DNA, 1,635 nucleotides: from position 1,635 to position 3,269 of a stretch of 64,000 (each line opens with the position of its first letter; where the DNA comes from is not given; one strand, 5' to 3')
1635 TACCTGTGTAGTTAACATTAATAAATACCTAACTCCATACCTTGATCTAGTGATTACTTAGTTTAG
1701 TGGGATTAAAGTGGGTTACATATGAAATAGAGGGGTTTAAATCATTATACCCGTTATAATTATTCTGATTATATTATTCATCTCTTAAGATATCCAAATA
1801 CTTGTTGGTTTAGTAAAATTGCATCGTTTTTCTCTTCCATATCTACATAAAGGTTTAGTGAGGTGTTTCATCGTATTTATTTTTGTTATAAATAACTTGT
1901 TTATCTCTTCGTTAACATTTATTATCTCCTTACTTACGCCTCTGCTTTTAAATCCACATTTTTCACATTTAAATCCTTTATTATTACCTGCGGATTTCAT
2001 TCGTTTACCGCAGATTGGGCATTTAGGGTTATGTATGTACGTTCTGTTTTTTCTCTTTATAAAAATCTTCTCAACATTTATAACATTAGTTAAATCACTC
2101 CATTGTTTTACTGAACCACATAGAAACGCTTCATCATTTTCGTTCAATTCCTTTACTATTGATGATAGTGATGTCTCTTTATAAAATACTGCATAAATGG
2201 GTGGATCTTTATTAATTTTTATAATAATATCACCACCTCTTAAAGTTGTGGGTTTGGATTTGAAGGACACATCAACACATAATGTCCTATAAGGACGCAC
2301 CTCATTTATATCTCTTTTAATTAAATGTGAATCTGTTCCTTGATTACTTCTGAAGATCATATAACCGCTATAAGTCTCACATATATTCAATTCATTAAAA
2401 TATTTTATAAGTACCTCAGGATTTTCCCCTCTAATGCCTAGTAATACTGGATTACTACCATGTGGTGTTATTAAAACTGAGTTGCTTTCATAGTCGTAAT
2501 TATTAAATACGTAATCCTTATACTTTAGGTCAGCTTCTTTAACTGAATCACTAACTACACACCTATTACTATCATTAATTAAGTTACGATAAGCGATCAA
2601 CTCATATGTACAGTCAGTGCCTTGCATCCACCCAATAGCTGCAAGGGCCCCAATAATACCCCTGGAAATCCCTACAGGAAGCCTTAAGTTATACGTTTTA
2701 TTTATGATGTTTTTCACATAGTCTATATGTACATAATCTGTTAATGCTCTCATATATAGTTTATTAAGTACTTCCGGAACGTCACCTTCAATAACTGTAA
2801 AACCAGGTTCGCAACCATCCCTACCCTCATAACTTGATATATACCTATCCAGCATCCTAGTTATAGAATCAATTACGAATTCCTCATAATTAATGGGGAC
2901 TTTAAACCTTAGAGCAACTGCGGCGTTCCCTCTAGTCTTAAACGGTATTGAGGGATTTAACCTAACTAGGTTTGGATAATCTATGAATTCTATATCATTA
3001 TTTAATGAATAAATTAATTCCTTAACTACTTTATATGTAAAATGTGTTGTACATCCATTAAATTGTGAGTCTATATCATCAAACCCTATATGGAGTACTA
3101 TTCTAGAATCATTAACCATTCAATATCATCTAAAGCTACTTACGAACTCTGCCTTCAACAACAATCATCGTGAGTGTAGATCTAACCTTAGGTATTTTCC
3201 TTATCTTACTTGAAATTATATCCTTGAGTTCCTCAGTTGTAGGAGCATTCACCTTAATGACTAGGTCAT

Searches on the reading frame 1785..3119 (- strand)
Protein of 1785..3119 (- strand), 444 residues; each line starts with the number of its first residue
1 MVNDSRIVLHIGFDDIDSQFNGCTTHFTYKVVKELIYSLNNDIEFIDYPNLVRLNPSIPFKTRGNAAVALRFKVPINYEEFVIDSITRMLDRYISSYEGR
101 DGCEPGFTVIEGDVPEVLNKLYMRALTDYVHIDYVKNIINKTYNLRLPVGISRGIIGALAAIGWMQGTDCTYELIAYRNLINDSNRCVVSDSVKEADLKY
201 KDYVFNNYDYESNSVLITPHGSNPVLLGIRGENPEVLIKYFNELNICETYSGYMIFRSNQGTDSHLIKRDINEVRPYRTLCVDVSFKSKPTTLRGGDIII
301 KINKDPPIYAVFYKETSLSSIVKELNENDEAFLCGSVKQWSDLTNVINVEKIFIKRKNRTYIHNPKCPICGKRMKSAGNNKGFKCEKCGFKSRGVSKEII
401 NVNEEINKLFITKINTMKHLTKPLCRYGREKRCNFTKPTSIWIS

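Call 6: search_protein_families(library=pfam, proteins=[window:1785-3119:-])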
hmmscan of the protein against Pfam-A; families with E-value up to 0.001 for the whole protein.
window:1785-3119:- (444 aa): 3 families
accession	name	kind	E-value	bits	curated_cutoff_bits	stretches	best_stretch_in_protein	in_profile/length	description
PF08489.16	TiaS_FLD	-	2.8e-34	118.2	21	1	153-265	2-116/116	TiaS FLD domain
PF22641.2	TiaS_TCKD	-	1.1e-18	68.2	27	1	11-120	2-102/156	TiaS TCKD domain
PF23783.1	Zn_ribbon_TiaS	-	2.8e-14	53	27.3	1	364-402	1-37/41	TiaS C-terminal zinc ribbon domain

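Call 25: find_homologous_proteins(query=window:1785-3119:-, max_evalue=1e-20)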
Query window:1785-3119:- (444 aa): 6050 proteins with E <= 1e-20 among 8000 candidates; the best 120 are listed.
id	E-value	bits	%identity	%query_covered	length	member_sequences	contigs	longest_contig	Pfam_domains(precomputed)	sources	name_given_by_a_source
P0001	0.0e+0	1022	100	100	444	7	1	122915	PF22641.3,PF23783.2,PF08489.17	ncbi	ncbi:MAG: tRNA(Ile)(2)-agmatinylcytidine synthase [Sulfolobales archaeon]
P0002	5.8e-216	736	71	100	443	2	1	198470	PF22641.3,PF23783.2,PF08489.17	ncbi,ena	-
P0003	7.1e-216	735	69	100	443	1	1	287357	PF22641.3,PF23783.2,PF08489.17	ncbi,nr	ncbi:MAG: tRNA(Ile)(2)-agmatinylcytidine synthase [Sulfolobales archaeon]|nr:tRNA(Ile)(2)-agmatinylc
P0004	1.1e-215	735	70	100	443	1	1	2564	PF22641.3,PF23783.2,PF08489.17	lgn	-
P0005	4.8e-215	733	69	100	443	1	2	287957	PF22641.3,PF23783.2,PF08489.17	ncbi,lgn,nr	ncbi:MAG: tRNA(Ile)(2)-agmatinylcytidine synthase [Sulfolobales archaeon]|nr:tRNA(Ile)(2)-agmatinylc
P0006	3.9e-214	730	69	100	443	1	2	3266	PF22641.3,PF23783.2,PF08489.17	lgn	-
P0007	1.6e-213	728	71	100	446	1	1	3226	PF22641.3,PF23783.2,PF08489.17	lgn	-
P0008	1.7e-213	728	68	99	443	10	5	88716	PF22641.3,PF23783.2,PF08489.17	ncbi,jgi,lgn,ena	-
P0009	5.5e-211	719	66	99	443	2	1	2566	PF22641.3,PF23783.2,PF08489.17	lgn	-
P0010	1.5e-182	626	61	100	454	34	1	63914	PF22641.3,PF23783.2,PF08489.17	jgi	-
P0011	5.5e-181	620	59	99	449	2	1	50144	PF22641.3,PF23783.2,PF08489.17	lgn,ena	-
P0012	5.2e-178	611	60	98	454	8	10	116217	PF22641.3,PF23783.2,PF08489.17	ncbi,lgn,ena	-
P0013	7.5e-164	564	58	98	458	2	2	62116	PF22641.3,PF23783.2,PF08489.17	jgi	-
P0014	1.1e-136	474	49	98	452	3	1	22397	PF22641.3,PF23783.2,PF08489.17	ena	-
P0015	5.4e-136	472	48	98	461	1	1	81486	PF22641.3,PF23783.2,PF08489.17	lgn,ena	-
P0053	3.9e-96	341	51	70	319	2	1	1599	PF23783.2,PF08489.17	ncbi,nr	ncbi:MAG TPA: DUF1743 domain-containing protein, partial [Acidilobales archaeon]|nr:DUF1743 domain-c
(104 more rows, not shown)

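Call 27: find_related_loci(query=A1, collection=genome_contigs, flank=10000)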
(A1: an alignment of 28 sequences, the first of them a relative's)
Query A1 (444 aa) in genome_contigs; peptide patterns used: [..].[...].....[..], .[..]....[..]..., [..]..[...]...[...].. (x = any residue, [..] = any of these).
599 stretches matched a pattern (row limit reached: there are more); 597 encode a relative of the query (tblastn E <= 1e-3); the best 80 are kept; 80 distinct loci.
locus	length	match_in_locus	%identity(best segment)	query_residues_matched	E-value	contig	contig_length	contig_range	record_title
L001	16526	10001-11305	60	7-443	0e+0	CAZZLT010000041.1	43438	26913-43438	MAG TPA_asm: uncultured Desulfurococcaceae archaeon isolate binchicken_co25_114 genome assembly, contig: k141_24510, who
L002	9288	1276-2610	49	8-443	4e-141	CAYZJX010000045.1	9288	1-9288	MAG TPA_asm: uncultured Desulfurococcaceae archaeon isolate binchicken_co6_186 genome assembly, contig: NODE_9314_length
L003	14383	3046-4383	47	6-444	4e-134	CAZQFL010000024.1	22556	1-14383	MAG TPA_asm: uncultured Desulfurococcaceae archaeon isolate SRP141559_co1_156 genome assembly, contig: NODE_1038_length_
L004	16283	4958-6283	42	9-443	3e-115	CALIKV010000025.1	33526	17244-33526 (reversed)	MAG: uncultured Sulfolobales archaeon isolate S1_Bin_MAXBIN__196_sub_1 genome assembly, contig: c_000001882021, whole ge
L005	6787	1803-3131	44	6-442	2e-102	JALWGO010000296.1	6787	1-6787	MAG: Thermoprotei archaeon isolate T11_metabat2_scaf2bin.179 T11_NODE_7693_length_6787_cov_4.036336, whole genome shotgu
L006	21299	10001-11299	42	7-438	5e-100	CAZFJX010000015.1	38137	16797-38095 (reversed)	MAG TPA_asm: uncultured Desulfurococcales archaeon isolate SRP141552_co1_29 genome assembly, contig: NODE_370_length_381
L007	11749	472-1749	39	9-432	3e-94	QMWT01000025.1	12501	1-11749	MAG: Thermoprotei archaeon isolate B82_G16 B82_Guay16_scaffold_03369, whole genome shotgun sequence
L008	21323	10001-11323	42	4-431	4e-94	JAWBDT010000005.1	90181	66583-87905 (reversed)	MAG: Ignisphaera sp. isolate GMQP_201803_bins_8 GMQP_201803_bins_8_scaffold_5, whole genome shotgun sequence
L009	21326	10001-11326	43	3-433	3e-91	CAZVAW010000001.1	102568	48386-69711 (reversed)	MAG TPA_asm: uncultured Desulfurococcaceae archaeon isolate SRP141559_co1_79 genome assembly, contig: NODE_29_length_102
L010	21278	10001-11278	43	10-431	9e-88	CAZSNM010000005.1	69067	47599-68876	MAG TPA_asm: uncultured Candidatus Bathyarchaeia archaeon isolate SRP104967_co1_100 genome assembly, contig: NODE_94_len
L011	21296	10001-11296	40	8-440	1e-86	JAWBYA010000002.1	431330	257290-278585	MAG: Sulfolobales archaeon isolate JZ-1_201901_bins_11 JZ-1_201901_bins_11_scaffold_2, whole genome shotgun sequence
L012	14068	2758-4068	41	6-431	1e-86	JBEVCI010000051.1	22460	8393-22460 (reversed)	MAG: Thermoprotei archaeon isolate 2_1_SS_W3_F1_Bin002_Water NODE_583_length_22508_cov_15.277513, whole genome shotgun s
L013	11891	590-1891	39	1-432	2e-85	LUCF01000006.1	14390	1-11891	MAG: Candidatus Bathyarchaeota archaeon B63 scaffold2054, whole genome shotgun sequence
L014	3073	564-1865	41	7-433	2e-86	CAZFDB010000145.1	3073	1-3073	MAG TPA_asm: uncultured Desulfurococcaceae archaeon isolate SRP104967_co1_103 genome assembly, contig: NODE_10081_length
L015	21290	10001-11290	38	9-432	7e-85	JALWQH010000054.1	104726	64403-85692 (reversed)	MAG: Desulfurococcales archaeon isolate M2_metabat1_scaf2bin.040 M2_NODE_90_length_104726_cov_8.570426, whole genome sho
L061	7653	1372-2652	37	9-431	5e-78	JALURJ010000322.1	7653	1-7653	MAG: Desulfurococcales archaeon isolate S146_metabat2_scaf2bin.046 S146_NODE_8243_length_7653_cov_3.061919, whole genome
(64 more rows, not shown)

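Call 28: find_encoding_contigs(protein=P0001, flank=10000, max_places=3)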
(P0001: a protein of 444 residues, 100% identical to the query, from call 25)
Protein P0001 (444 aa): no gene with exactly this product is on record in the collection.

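Call 29: find_encoding_contigs(protein=P0002, flank=10000, max_places=2)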
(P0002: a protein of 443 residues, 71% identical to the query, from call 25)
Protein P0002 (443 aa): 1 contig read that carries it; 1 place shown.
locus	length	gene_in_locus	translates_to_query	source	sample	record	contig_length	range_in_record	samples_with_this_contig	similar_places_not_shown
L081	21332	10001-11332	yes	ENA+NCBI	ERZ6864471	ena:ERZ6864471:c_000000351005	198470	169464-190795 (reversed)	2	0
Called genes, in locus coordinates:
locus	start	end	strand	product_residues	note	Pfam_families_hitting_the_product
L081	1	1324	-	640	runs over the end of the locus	PF02934:GatB_N, PF02938:GAD, PF02637:GatB_Yqey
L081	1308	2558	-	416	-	PF18195:GatD_N, PF00710:Asparaginase, PF17763:Asparaginase_C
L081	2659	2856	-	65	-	PF04758:Ribosomal_S30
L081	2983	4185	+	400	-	PF21572:Nop5_56-rel_N_Arc, PF01798:Nop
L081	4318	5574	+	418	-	PF13401:AAA_22, PF22703:Cdc6_lid, PF09079:WHD_Cdc6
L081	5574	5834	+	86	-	-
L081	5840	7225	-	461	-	PF03215:Rad17 (weak), PF05496:RuvB_N, PF05673:DUF815 (weak), PF13191:AAA_16 (weak), PF07728:AAA_5 (weak), PF13173:AAA_14 (weak), PF00004:AAA, PF21960:RCF1-5-like_lid, +2 more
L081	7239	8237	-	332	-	PF03215:Rad17, PF05496:RuvB_N (weak), PF00004:AAA, PF07726:AAA_3 (weak), PF13177:DNA_pol3_delta2, PF21960:RCF1-5-like_lid (weak), PF08542:Rep_fac_C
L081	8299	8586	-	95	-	-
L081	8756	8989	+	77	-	-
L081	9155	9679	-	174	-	PF04068:Fer4_RLI, PF04034:Ribo_biogen_C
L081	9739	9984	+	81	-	PF01037:AsnC_trans_reg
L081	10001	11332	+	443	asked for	PF22641:TiaS_TCKD, PF08489:TiaS_FLD, PF23783:Zn_ribbon_TiaS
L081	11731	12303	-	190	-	PF01381:HTH_3, PF12844:HTH_19 (weak), PF13443:HTH_26 (weak), PF13560:HTH_31, PF00571:CBS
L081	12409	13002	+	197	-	PF01558:POR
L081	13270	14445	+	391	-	PF01855:POR_N, PF02780:Transketolase_C, PF17147:PFOR_II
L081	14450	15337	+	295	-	PF02775:TPP_enzyme_C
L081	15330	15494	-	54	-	PF03911:Sec61_beta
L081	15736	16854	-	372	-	-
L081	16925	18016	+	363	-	PF12225:DUF5981, PF02219:MTHFR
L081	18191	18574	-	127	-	PF02675:AdoMet_dc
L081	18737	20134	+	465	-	PF03448:MgtE_N, PF00571:CBS, PF01769:MgtE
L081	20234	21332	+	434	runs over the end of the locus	-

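Call 30: find_encoding_contigs(protein=P0003, flank=10000, max_places=2)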
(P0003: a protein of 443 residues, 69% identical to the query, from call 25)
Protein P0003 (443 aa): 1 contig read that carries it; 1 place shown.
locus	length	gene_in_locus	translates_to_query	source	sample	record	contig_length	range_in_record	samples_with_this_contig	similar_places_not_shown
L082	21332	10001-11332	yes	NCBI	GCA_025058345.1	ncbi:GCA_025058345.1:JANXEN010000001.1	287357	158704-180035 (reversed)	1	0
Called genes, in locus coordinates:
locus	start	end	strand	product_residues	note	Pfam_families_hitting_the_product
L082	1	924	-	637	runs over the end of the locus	PF02934:GatB_N, PF02938:GAD, PF02637:GatB_Yqey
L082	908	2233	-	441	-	PF18195:GatD_N, PF00710:Asparaginase, PF17763:Asparaginase_C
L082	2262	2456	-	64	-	PF04758:Ribosomal_S30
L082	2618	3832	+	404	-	PF21572:Nop5_56-rel_N_Arc, PF01798:Nop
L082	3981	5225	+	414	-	PF13401:AAA_22, PF22703:Cdc6_lid, PF09079:WHD_Cdc6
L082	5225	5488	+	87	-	-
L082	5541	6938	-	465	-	PF03215:Rad17, PF05496:RuvB_N, PF07728:AAA_5 (faint), PF13401:AAA_22 (faint), PF00004:AAA, PF21960:RCF1-5-like_lid, PF16193:AAA_assoc_2 (weak)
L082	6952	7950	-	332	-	PF03215:Rad17, PF05496:RuvB_N (weak), PF00004:AAA, PF13177:DNA_pol3_delta2, PF21960:RCF1-5-like_lid (weak), PF08542:Rep_fac_C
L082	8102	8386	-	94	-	-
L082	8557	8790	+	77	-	-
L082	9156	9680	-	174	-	PF04068:Fer4_RLI, PF04034:Ribo_biogen_C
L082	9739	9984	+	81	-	PF01037:AsnC_trans_reg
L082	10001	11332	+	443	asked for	PF22641:TiaS_TCKD, PF08489:TiaS_FLD, PF23783:Zn_ribbon_TiaS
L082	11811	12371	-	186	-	PF01381:HTH_3, PF12844:HTH_19 (weak), PF13443:HTH_26 (faint), PF13560:HTH_31, PF00571:CBS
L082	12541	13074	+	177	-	PF01558:POR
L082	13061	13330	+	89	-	PF13187:Fer4_9 (faint), PF12797:Fer4_2 (faint), PF13237:Fer4_10 (weak), PF14697:Fer4_21, PF12838:Fer4_7, PF13484:Fer4_16 (faint), PF00037:Fer4, PF12837:Fer4_6 (weak)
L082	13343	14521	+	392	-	PF01855:POR_N, PF02780:Transketolase_C (weak), PF17147:PFOR_II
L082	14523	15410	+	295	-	PF02775:TPP_enzyme_C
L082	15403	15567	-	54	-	PF03911:Sec61_beta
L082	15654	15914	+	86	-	PF03819:MazG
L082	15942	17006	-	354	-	-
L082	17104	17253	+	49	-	-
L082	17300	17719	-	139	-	-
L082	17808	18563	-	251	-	PF01884:PcrB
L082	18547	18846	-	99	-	PF05129:Zn_ribbon_Elf1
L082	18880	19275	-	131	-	-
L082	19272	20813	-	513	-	PF00437:T2SSE (weak), PF27298:PINA_C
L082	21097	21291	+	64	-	-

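Call 31: find_encoding_contigs(protein=P0008, flank=10000, max_places=2)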
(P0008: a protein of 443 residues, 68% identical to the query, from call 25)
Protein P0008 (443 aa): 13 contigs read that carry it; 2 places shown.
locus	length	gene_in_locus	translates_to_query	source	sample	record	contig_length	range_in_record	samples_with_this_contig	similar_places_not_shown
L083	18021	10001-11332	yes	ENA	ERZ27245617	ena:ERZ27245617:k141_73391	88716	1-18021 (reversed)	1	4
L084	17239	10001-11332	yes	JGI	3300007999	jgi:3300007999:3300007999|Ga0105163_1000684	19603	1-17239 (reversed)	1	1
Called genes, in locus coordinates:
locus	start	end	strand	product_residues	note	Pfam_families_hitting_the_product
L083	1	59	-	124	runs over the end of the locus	-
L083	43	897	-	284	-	-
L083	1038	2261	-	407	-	PF01941:AdoMet_Synthase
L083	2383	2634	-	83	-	PF01423:LSM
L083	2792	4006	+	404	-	PF21572:Nop5_56-rel_N_Arc, PF01798:Nop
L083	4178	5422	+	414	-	PF13401:AAA_22, PF22703:Cdc6_lid, PF09079:WHD_Cdc6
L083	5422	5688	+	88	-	-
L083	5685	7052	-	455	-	PF03215:Rad17, PF05496:RuvB_N, PF05673:DUF815 (weak), PF13191:AAA_16 (weak), PF00004:AAA, PF07728:AAA_5 (weak), PF16193:AAA_assoc_2 (weak), PF21960:RCF1-5-like_lid, +2 more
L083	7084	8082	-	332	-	PF03215:Rad17, PF05496:RuvB_N (weak), PF25199:nSTAND_NTPase5 (faint), PF00004:AAA, PF13177:DNA_pol3_delta2, PF21960:RCF1-5-like_lid (weak), PF25361:AAA_lid_RFC1 (weak), PF08542:Rep_fac_C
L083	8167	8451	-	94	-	-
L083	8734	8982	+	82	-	-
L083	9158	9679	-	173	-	PF04068:Fer4_RLI, PF04034:Ribo_biogen_C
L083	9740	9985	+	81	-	PF01037:AsnC_trans_reg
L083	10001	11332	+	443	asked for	PF22641:TiaS_TCKD, PF08489:TiaS_FLD, PF23783:Zn_ribbon_TiaS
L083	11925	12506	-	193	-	PF13560:HTH_31, PF01381:HTH_3, PF12844:HTH_19 (weak), PF13443:HTH_26 (weak), PF00571:CBS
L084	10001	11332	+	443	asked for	PF22641:TiaS_TCKD, PF08489:TiaS_FLD, PF23783:Zn_ribbon_TiaS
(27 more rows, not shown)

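Call 32: find_encoding_contigs(protein=P0010, flank=10000, max_places=2)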
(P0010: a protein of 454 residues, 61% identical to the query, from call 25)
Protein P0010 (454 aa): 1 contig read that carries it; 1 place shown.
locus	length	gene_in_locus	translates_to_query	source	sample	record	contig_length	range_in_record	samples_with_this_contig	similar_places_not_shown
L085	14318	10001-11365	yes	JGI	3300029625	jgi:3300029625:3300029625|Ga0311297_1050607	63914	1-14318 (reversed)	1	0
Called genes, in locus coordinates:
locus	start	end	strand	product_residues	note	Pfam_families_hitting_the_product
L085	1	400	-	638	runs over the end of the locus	PF02934:GatB_N, PF02938:GAD, PF02637:GatB_Yqey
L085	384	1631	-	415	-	PF18195:GatD_N, PF00710:Asparaginase, PF17763:Asparaginase_C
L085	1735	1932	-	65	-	PF04758:Ribosomal_S30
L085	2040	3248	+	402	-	PF21572:Nop5_56-rel_N_Arc, PF01798:Nop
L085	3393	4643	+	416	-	PF13401:AAA_22, PF22703:Cdc6_lid, PF09079:WHD_Cdc6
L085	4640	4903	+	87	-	-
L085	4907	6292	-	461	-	PF03215:Rad17, PF05496:RuvB_N (weak), PF05673:DUF815 (faint), PF13401:AAA_22 (faint), PF00004:AAA, PF07728:AAA_5 (weak), PF21960:RCF1-5-like_lid, PF16193:AAA_assoc_2 (weak)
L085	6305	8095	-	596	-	PF03215:Rad17 (faint), PF05496:RuvB_N (weak), PF25199:nSTAND_NTPase5 (faint), PF00004:AAA (faint), PF14890:Intein_splicing, PF13177:DNA_pol3_delta2, PF21960:RCF1-5-like_lid (weak), PF08542:Rep_fac_C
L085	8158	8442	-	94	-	-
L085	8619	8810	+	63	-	-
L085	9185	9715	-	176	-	PF04068:Fer4_RLI, PF04034:Ribo_biogen_C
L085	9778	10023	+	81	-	PF01037:AsnC_trans_reg, PF22482:AsnC_trans_reg_3 (weak)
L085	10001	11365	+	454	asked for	PF22641:TiaS_TCKD, PF08489:TiaS_FLD, PF23783:Zn_ribbon_TiaS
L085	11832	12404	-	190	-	PF01381:HTH_3, PF12844:HTH_19, PF13443:HTH_26 (weak), PF13560:HTH_31, PF00571:CBS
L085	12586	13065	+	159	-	PF01558:POR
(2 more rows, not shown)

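Call 33: find_encoding_contigs(protein=P0012, flank=10000, max_places=2)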
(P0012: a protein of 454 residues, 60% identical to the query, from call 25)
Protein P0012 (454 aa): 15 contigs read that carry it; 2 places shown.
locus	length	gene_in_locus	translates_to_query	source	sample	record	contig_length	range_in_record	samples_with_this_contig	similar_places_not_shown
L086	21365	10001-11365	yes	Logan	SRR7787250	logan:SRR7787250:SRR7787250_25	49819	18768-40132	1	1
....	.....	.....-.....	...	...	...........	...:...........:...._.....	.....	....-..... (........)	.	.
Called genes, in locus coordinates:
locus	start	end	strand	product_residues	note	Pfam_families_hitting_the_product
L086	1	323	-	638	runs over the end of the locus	PF02934:GatB_N, PF02938:GAD, PF02637:GatB_Yqey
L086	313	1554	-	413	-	PF18195:GatD_N, PF00710:Asparaginase, PF17763:Asparaginase_C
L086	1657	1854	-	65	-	PF04758:Ribosomal_S30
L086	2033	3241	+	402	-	PF21572:Nop5_56-rel_N_Arc, PF01798:Nop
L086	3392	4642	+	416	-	PF13401:AAA_22, PF22703:Cdc6_lid, PF09079:WHD_Cdc6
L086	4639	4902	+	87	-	-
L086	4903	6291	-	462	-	PF03215:Rad17 (weak), PF05496:RuvB_N (weak), PF13401:AAA_22 (faint), PF00004:AAA, PF07728:AAA_5 (weak), PF21960:RCF1-5-like_lid, PF16193:AAA_assoc_2 (weak)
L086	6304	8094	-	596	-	PF03215:Rad17 (weak), PF05496:RuvB_N (weak), PF25199:nSTAND_NTPase5 (faint), PF00004:AAA (faint), PF14890:Intein_splicing, PF13177:DNA_pol3_delta2, PF21960:RCF1-5-like_lid (weak), PF08542:Rep_fac_C, +1 more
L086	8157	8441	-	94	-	-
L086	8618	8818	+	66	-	-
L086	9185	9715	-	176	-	PF04068:Fer4_RLI, PF04034:Ribo_biogen_C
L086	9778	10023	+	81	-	PF01037:AsnC_trans_reg, PF22482:AsnC_trans_reg_3 (weak)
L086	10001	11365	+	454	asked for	PF22641:TiaS_TCKD, PF08489:TiaS_FLD, PF23783:Zn_ribbon_TiaS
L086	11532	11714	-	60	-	-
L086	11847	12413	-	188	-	PF12844:HTH_19, PF13560:HTH_31, PF01381:HTH_3, PF13443:HTH_26 (weak), PF00571:CBS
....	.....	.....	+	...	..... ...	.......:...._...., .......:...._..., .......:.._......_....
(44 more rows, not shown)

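Call 34: find_encoding_contigs(protein=P0013, flank=10000, max_places=2)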
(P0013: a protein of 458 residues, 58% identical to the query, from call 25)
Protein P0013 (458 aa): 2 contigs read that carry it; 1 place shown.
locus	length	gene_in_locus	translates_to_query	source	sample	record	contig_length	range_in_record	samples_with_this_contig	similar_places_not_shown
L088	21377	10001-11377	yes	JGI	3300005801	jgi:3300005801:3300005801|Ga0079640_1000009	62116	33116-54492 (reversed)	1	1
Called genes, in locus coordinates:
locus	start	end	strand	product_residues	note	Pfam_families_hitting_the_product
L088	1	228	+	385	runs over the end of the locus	PF02562:PhoH, PF07650:KH_2 (weak)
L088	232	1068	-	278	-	PF25133:TYW2_N_2, PF02005:TRM, PF02475:TRM5-TYW2_MTfase, PF09445:Methyltransf_15 (weak)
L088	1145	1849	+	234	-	PF10015:ThermoDBP-RP_arch, PF20754:Thermo-DBP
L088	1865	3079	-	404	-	-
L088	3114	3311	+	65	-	-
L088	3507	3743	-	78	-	-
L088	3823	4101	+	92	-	PF10049:DUF2283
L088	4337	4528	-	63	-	-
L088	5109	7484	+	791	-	PF00690:Cation_ATPase_N, PF00122:E1-E2_ATPase, PF00702:Hydrolase, PF08282:Hydrolase_3 (weak)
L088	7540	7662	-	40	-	-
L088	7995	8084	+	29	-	-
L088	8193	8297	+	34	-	-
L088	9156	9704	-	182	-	PF04068:Fer4_RLI, PF04034:Ribo_biogen_C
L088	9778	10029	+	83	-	PF01037:AsnC_trans_reg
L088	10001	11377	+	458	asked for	PF22641:TiaS_TCKD, PF08489:TiaS_FLD, PF23783:Zn_ribbon_TiaS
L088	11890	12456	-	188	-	PF01381:HTH_3, PF12844:HTH_19, PF13443:HTH_26 (weak), PF13560:HTH_31, PF00571:CBS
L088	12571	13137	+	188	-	PF01558:POR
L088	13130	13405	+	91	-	PF13237:Fer4_10 (weak), PF14697:Fer4_21, PF12838:Fer4_7, PF13187:Fer4_9 (weak), PF12797:Fer4_2 (weak), PF12837:Fer4_6, PF13237:Fer4_10 (weak), PF00037:Fer4, +2 more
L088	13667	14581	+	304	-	PF01855:POR_N, PF02780:Transketolase_C (weak), PF17147:PFOR_II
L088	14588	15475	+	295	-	PF02775:TPP_enzyme_C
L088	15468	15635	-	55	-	PF03911:Sec61_beta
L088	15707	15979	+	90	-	PF01503:PRA-PH (weak), PF03819:MazG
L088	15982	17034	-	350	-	-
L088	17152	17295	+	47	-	-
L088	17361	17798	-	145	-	-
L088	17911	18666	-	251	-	PF01884:PcrB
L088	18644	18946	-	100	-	PF05129:Zn_ribbon_Elf1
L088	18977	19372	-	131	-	-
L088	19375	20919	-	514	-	PF00437:T2SSE (weak), PF20720:nSTAND3 (weak), PF27298:PINA_C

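Call 56: search_protein_families(library=pfam, proteins=[L004:155-442:-, L061:5082-5513:-, L061:3624-4445:+, L061:2710-3627:+], max_evalue=0.01)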
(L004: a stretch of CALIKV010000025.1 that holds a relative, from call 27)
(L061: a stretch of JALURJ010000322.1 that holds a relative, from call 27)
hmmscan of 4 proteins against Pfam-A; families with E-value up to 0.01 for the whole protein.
L004:155-442:- (95 aa): 3 families
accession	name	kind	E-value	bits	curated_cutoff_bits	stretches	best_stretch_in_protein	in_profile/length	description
PF03819.22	MazG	-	1.6e-11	44.7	22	1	33-85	4-60/74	MazG nucleotide pyrophosphohydrolase domain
PF01503.22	PRA-PH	-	6.8e-06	26.9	21.3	1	9-85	6-80/86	Phosphoribosyl-ATP pyrophosphohydrolase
PF12643.12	MazG-like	-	0.00063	20.4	27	1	39-84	15-59/85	MazG-like family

L061:5082-5513:- (143 aa): 1 family
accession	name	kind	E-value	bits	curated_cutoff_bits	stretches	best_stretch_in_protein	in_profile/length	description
PF00571.33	CBS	-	2e-25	89.3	24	2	22-76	2-56/57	CBS domain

L061:3624-4445:+ (273 aa): 3 families
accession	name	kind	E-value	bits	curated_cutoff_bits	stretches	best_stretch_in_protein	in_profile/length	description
PF12679.13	ABC2_membrane_2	-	4e-11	43.1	27.2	1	13-270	12-283/283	ABC-2 family transporter protein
PF12730.13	ABC2_membrane_4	-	6.7e-06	26.6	27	1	63-209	33-176/179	ABC-2 family transporter protein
PF12698.13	ABC2_membrane_3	-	0.00093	18.8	31.6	1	83-260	164-344/347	ABC-2 family transporter protein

L061:2710-3627:+ (305 aa): 2 families
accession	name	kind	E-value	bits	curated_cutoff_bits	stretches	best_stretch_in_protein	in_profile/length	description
PF00005.33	ABC_tran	-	1.4e-24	87.6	25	1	31-170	1-137/137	ABC transporter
PF13304.12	AAA_21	-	2.1e-16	61.3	27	1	134-199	230-298/304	AAA domain, putative AbiEii toxin, Type IV TA system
